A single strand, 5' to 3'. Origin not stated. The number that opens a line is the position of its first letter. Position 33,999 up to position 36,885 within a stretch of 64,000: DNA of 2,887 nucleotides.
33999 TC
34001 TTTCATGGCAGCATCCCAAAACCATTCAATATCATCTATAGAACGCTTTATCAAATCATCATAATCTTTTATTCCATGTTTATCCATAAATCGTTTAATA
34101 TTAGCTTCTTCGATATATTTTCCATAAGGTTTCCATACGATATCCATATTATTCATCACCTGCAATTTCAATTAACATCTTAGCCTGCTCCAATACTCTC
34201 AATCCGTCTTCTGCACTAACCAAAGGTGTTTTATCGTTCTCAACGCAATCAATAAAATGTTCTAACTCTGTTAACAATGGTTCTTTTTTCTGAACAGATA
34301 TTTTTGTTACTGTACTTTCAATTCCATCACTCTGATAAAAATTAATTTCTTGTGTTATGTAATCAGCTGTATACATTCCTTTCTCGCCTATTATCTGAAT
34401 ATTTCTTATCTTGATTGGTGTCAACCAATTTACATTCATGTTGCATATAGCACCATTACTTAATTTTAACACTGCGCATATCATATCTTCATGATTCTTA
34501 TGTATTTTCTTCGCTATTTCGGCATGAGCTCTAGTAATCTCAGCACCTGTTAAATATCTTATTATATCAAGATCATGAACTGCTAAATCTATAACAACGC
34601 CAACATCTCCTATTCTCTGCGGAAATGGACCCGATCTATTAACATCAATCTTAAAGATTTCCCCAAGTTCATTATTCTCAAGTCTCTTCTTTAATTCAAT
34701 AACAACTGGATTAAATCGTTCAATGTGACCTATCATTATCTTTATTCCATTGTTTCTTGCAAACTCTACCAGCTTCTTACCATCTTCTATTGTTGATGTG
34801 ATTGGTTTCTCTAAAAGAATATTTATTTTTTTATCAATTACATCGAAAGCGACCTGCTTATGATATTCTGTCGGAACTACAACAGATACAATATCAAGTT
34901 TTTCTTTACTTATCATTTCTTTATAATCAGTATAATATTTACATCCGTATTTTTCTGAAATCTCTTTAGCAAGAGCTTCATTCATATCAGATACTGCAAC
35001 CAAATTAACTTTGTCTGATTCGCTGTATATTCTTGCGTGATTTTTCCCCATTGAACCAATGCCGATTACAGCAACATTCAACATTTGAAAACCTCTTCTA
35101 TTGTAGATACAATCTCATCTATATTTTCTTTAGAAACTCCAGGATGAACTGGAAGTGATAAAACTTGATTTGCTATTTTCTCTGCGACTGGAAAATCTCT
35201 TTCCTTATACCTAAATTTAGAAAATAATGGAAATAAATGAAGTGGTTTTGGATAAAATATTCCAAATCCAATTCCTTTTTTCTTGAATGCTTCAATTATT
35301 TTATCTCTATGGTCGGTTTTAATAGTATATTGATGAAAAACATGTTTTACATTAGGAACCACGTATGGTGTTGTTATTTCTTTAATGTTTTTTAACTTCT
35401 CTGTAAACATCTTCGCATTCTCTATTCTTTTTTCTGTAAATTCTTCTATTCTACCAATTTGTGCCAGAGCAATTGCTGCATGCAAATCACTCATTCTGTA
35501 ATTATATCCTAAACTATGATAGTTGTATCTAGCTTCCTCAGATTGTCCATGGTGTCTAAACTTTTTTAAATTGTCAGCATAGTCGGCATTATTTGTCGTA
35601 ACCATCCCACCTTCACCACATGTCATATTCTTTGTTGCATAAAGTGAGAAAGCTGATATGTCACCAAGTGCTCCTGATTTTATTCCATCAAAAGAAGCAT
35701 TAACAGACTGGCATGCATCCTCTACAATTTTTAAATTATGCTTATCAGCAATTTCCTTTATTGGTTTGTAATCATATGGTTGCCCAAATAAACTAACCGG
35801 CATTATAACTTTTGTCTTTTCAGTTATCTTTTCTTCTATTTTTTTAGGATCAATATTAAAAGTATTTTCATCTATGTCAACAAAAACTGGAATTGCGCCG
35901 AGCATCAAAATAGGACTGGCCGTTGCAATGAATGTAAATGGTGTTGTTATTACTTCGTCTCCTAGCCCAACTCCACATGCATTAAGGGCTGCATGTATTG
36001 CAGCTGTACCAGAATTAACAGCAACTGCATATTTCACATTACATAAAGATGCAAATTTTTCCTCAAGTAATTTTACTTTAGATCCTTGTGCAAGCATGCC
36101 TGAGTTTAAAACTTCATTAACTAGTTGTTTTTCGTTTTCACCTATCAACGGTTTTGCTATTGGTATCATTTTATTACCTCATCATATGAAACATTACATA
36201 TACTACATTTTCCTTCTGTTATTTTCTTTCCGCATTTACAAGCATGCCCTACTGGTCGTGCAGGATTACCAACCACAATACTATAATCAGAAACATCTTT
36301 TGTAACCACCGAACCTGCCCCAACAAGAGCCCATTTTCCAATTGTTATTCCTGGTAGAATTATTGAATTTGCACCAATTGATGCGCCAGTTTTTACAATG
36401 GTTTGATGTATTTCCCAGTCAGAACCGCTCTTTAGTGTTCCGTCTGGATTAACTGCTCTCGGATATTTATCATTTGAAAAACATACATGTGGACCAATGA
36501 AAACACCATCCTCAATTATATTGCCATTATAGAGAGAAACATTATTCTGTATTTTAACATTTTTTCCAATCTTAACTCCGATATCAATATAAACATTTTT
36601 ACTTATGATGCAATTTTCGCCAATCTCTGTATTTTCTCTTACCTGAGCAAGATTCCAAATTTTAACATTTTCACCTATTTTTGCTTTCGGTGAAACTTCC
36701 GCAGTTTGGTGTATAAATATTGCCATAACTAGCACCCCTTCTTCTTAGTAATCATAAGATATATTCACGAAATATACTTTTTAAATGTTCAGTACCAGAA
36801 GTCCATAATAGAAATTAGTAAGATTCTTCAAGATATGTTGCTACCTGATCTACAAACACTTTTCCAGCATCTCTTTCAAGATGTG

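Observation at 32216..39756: Bacterial lipid-A-style acylation kit in an archaeon: LpxA-like, FabG-like, ceramidase-like amidase and acyl-CoA synthetase next to a 3-amino-sugar cassette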

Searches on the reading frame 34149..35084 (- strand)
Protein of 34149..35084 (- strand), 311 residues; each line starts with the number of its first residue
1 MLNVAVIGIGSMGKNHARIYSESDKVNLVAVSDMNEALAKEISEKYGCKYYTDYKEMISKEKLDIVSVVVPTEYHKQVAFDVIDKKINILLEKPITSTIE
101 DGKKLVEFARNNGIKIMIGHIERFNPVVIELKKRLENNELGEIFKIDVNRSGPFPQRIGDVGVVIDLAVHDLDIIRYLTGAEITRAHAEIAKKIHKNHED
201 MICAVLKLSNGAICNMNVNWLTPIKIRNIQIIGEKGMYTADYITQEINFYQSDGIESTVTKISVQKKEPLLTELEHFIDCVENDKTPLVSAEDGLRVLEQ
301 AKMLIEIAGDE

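Call 3: search_protein_families(library=pfam, proteins=[window:34149-35084:-], max_evalue=0.01)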
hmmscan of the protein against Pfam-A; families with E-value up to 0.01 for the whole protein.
window:34149-35084:- (311 aa): 10 families
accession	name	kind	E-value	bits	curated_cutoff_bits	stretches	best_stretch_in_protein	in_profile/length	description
PF01408.29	GFO_IDH_MocA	-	4.7e-29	102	24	1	2-120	1-120/120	Oxidoreductase family, NAD-binding Rossmann fold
PF02894.22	GFO_IDH_MocA_C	-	1.6e-20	74.3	22.9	1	132-305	1-207/218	Oxidoreductase family, C-terminal alpha/beta domain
PF22725.1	GFO_IDH_MocA_C3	-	6.8e-20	71.8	27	1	130-238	3-123/124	GFO/IDH/MocA C-terminal domain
PF03807.23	F420_oxidored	-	1.6e-05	25.8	21.6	1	4-82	2-79/94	NADP oxidoreductase coenzyme F420-dependent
PF07991.19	KARI_N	-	2.1e-05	24.6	20.6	1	3-87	6-85/165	Acetohydroxy acid isomeroreductase, NADPH-binding domain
PF19858.4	OxRdtase_C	-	3.5e-05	23.7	26.3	1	167-302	25-157/163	Bacterial oxidoreductases, C-terminal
PF03446.21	NAD_binding_2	-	9.5e-05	22.9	21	1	3-75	1-68/161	NAD binding domain of 6-phosphogluconate dehydrogenase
PF02629.25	CoA_binding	-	0.00026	22.1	22.3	1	3-88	5-89/97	CoA binding domain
PF01113.26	DapB_N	-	0.00058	20.4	25.6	1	3-60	2-67/124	Dihydrodipicolinate reductase, N-terminus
PF00044.30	Gp_dh_N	-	0.0048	17.6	31.7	0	3-45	2-44/101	Glyceraldehyde 3-phosphate dehydrogenase, NAD binding domain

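Call 4: search_protein_families(library=ncbifam, proteins=[window:34149-35084:-], max_evalue=0.01)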
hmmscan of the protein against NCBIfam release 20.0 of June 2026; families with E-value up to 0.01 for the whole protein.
window:34149-35084:- (311 aa): 24 families
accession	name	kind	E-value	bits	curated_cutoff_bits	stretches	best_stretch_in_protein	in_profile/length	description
NF040723.1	UDP-GlcNAcDh_Arch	equivalog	8.3e-105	350.6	450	1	2-302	1-295/302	UDP-N-acetylglucosamine 3-dehydrogenase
TIGR04380.1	myo_inos_iolG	equivalog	6.9e-45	153.3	355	1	1-303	1-318/330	inositol 2-dehydrogenase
NF052679.1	InsChiInosDhIolG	equivalog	3.8e-23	82.1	540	1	2-285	3-295/343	bifunctional inositol 2-dehydrogenase/D-chiro-inositol 1-dehydrogenase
NF052479.1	LevoglcsnDh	equivalog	1e-21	77.1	650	1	2-195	4-217/386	levoglucosan dehydrogenase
NF041392.1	XylDh_Gfo6_Halo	equivalog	1.6e-16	60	350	1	3-301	18-335/350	D-xylose 1-dehydrogenase Gfo6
NF058561.1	BT_2158_fam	equivalog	3e-16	59.1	750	1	2-152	36-186/487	glycoside 3-dehydrogenase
NF007574.0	PRK10206.1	equivalog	2.5e-13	49.8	352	1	2-239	3-246/345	oxidoreductase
NF058563.1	BT_2159_fam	equivalog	4.2e-10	39.2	650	1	3-191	2-195/350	disaccharide 3-dehydrogenase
NF008607.0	PRK11579.1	subfamily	1.3e-09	37.5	330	1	2-147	5-149/346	oxidoreductase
NF003995.0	PRK05472.2-4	subfamily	1.7e-06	27.7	126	1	3-91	85-174/213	redox-sensing transcriptional repressor Rex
NF040740.1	ornith_Ord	equivalog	5.1e-06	26.1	400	1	3-117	2-130/335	2,4-diaminopentanoate dehydrogenase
NF003989.0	PRK05472.1-3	equivalog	4.6e-05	23.3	177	1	3-91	87-176/215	redox-sensing transcriptional repressor Rex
NF009830.0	PRK13304.1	equivalog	0.00015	21.3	267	1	1-91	1-90/265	aspartate dehydrogenase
NF003990.0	PRK05472.1-4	equivalog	0.00024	20.8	233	1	3-88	86-172/214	redox-sensing transcriptional repressor Rex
NF004017.0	PRK05479.1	equivalog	0.00033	19.5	336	1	3-87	19-98/337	ketol-acid reductoisomerase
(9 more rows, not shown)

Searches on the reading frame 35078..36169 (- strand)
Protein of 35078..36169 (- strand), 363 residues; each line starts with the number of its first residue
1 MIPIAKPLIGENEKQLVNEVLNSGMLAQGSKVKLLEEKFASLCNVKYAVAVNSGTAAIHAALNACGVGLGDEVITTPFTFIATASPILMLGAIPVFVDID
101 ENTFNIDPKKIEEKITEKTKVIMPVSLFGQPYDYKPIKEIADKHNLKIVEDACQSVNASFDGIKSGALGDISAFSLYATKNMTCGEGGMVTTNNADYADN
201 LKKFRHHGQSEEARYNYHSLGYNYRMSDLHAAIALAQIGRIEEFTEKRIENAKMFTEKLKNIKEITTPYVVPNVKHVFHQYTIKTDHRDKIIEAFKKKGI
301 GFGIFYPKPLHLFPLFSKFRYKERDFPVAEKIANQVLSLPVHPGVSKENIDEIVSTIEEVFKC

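Call 3: search_protein_families(library=pfam, proteins=[window:35078-36169:-], max_evalue=0.01)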
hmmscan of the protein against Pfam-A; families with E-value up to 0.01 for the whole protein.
window:35078-36169:- (363 aa): 5 families
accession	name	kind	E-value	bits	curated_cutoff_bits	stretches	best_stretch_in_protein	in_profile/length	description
PF01041.23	DegT_DnrJ_EryC1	-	2.5e-124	415.6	19.8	1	9-357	3-359/360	DegT/DnrJ/EryC1/StrS aminotransferase family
PF01212.27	Beta_elim_lyase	-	1.7e-09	37.9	27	1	27-262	29-233/288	Beta-eliminating lyase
PF01053.26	Cys_Met_Meta_PP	-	5.3e-09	35.5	27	1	32-210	54-232/381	Cys/Met metabolism PLP-dependent enzyme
PF00266.25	Aminotran_5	-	1.6e-06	27.8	21.5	1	32-268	45-302/371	Aminotransferase class-V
PF00155.27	Aminotran_1_2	-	1.9e-05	24.5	19.7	1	34-140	46-171/361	Aminotransferase class I and II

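Call 4: search_protein_families(library=ncbifam, proteins=[window:35078-36169:-], max_evalue=0.01)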
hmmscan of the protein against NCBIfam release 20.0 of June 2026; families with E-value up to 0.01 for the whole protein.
window:35078-36169:- (363 aa): 41 families (the best 25 are shown)
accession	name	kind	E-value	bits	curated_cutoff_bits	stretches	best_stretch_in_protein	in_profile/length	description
TIGR03588.1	PseC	equivalog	1.8e-98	329.9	423.5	1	1-361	1-380/380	UDP-4-amino-4,6-dideoxy-N-acetyl-beta-L-altrosamine transaminase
NF008658.2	PRK11658.1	equivalog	3.1e-78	263.1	631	1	2-361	5-377/379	UDP-4-amino-4-deoxy-L-arabinose aminotransferase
TIGR04181.1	NHT_00031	hypoth_equivalog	1.1e-75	254.8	420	1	2-340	1-357/359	LegC family aminotransferase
NF008687.0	PRK11706.1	equivalog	5e-71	239.4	375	1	1-361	1-374/375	dTDP-4-amino-4,6-dideoxygalactose transaminase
NF011936.0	PRK15407.1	equivalog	3.2e-65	220.5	423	2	2-209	37-252/440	lipopolysaccharide biosynthesis protein RfbH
TIGR02379.1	ECA_wecE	subfamily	9.4e-61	205.6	434.85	1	1-361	1-375/376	dTDP-4-amino-4,6-dideoxy-D-glucose transaminase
TIGR04427.1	PLP_DesI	equivalog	1e-53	182.9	650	1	19-357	40-379/390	dTDP-4-dehydro-6-deoxyglucose aminotransferase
NF005816.0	PRK07682.1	equivalog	7.9e-09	34.6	620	1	22-151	65-202/390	aminotransferase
NF041091.1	asp_aminotase_Arch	equivalog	3.6e-08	32.6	550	1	33-152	75-200/376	aspartate aminotransferase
NF005817.0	PRK07683.1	equivalog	9.6e-08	31.1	575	1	50-142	93-188/387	aminotransferase A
NF006488.0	PRK08912.1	equivalog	2.6e-07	29.9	498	1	47-157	88-192/387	aminotransferase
TIGR01326.1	OAH_OAS_sulfhy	subfamily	3.9e-07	29.1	495.1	1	33-228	60-250/418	O-acetylhomoserine aminocarboxypropyltransferase/cysteine synthase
NF006569.0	PRK09082.1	subfamily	4.8e-07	29.2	420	1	41-123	86-168/386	methionine aminotransferase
NF005695.0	PRK07503.1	equivalog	5.3e-07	28.7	666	1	32-208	67-238/403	methionine gamma-lyase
NF004621.0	PRK05957.1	equivalog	1.1e-06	27.7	498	1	33-127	77-169/389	pyridoxal phosphate-dependent aminotransferase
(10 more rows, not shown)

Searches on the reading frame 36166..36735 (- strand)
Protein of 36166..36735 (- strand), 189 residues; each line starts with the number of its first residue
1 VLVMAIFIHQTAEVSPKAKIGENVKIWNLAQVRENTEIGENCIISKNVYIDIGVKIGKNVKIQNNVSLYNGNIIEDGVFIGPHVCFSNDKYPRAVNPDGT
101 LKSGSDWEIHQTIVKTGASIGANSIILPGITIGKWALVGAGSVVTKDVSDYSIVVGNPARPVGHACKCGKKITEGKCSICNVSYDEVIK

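Call 3: search_protein_families(library=pfam, proteins=[window:36166-36735:-], max_evalue=0.01)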
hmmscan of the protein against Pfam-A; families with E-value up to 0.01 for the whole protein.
window:36166-36735:- (189 aa): 7 families
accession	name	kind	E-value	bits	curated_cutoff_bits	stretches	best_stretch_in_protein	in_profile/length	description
PF00132.30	Hexapep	-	2.2e-24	84.5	27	3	18-50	2-34/36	Bacterial transferase hexapeptide (six repeats)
PF14602.12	Hexapep_2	-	1.7e-13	50.4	27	2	37-69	3-33/34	Hexapeptide repeat of succinyl-transferase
PF25084.1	LbH_EIF2B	-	8e-09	35.9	54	1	8-83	12-84/105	EIF2B subunit epsilon LbH domain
PF25087.1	GMPPB_C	-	4.4e-06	26.8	39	1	45-81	2-38/110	GMPPB C-terminal domain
PF25247.1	LbH_GLGC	-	0.00013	22.3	27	1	32-80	70-117/135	GLGC left-handed parallel beta-helix domain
PF24894.1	Hexapep_GlmU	-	0.0012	19.3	23.3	0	9-61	38-88/104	GlmU-like, C-terminal hexapeptide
PF16314.11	DUF4954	-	0.0031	16.7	26.2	0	18-80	156-220/433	Domain of unknown function (DUF4954)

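Call 4: search_protein_families(library=ncbifam, proteins=[window:36166-36735:-], max_evalue=0.01)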
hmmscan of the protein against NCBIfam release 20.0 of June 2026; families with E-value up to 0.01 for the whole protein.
window:36166-36735:- (189 aa): 50 families (the best 25 are shown)
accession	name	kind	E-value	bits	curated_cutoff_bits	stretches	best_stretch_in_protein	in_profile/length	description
TIGR03570.1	NeuD_NnaD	subfamily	4.2e-30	104.9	160.8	2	113-160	155-202/202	NeuD/PglB/VioB family sugar acetyltransferase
NF002060.0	PRK00892.1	subfamily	2.5e-18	66.3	207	2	7-85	103-181/345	UDP-3-O-(3-hydroxymyristoyl)glucosamine N-acyltransferase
NF041874.1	EPS_EpsC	equivalog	1.4e-17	63.9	150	2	111-162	113-164/168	serine O-acetyltransferase EpsC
NF003657.0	PRK05289.1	equivalog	1.8e-17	63.3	226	2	7-68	5-66/264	acyl-ACP--UDP-N-acetylglucosamine O-acyltransferase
NF007797.0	PRK10502.1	subfamily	7.5e-17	61.6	192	1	54-163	73-177/183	WcaF family extracellular polysaccharide biosynthesis acetyltransferase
TIGR03308.1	phn_thr-fam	hypoth_equivalog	9.8e-17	61.5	201.65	1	7-162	10-159/204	phosphonate metabolim protein, transferase hexapeptide repeat family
TIGR01853.1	lipid_A_lpxD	equivalog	1.3e-16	60.4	242.5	2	8-126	95-211/325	UDP-3-O-(3-hydroxymyristoyl)glucosamine N-acyltransferase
TIGR03532.1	DapD_Ac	equivalog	2.6e-15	56.7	231.75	1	23-163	86-212/231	2,3,4,5-tetrahydropyridine-2,6-dicarboxylate N-acetyltransferase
NF010937.0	PRK14357.1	equivalog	3.2e-15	55.9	658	2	109-157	381-429/448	bifunctional UDP-N-acetylglucosamine diphosphorylase/glucosamine-1-phosphate N-acetyltransferase GlmU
NF058585.1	HptprglPActTf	PfamEq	5.8e-15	55.3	300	1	114-166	109-161/172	heptaprenylglyceryl phosphate O-acetyltransferase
TIGR01852.1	lipid_A_lpxA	equivalog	1.7e-14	53.7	231.05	2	8-66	1-59/254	acyl-ACP--UDP-N-acetylglucosamine O-acyltransferase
TIGR01173.1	glmU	equivalog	2.3e-14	53.1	366.85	2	110-158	390-438/452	bifunctional UDP-N-acetylglucosamine diphosphorylase/glucosamine-1-phosphate N-acetyltransferase GlmU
NF007240.0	PRK09677.1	equivalog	1.2e-13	51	243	1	111-160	128-179/192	putative lipopolysaccharide biosynthesis O-acetyl transferase WbbJ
NF010933.0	PRK14353.1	equivalog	1.2e-13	50.5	505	2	109-157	378-426/453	bifunctional UDP-N-acetylglucosamine diphosphorylase/glucosamine-1-phosphate N-acetyltransferase GlmU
NF000311.1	Vat_ABCDEFH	equivalog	2.7e-13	50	300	1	112-163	111-162/201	Vat family streptogramin A O-acetyltransferase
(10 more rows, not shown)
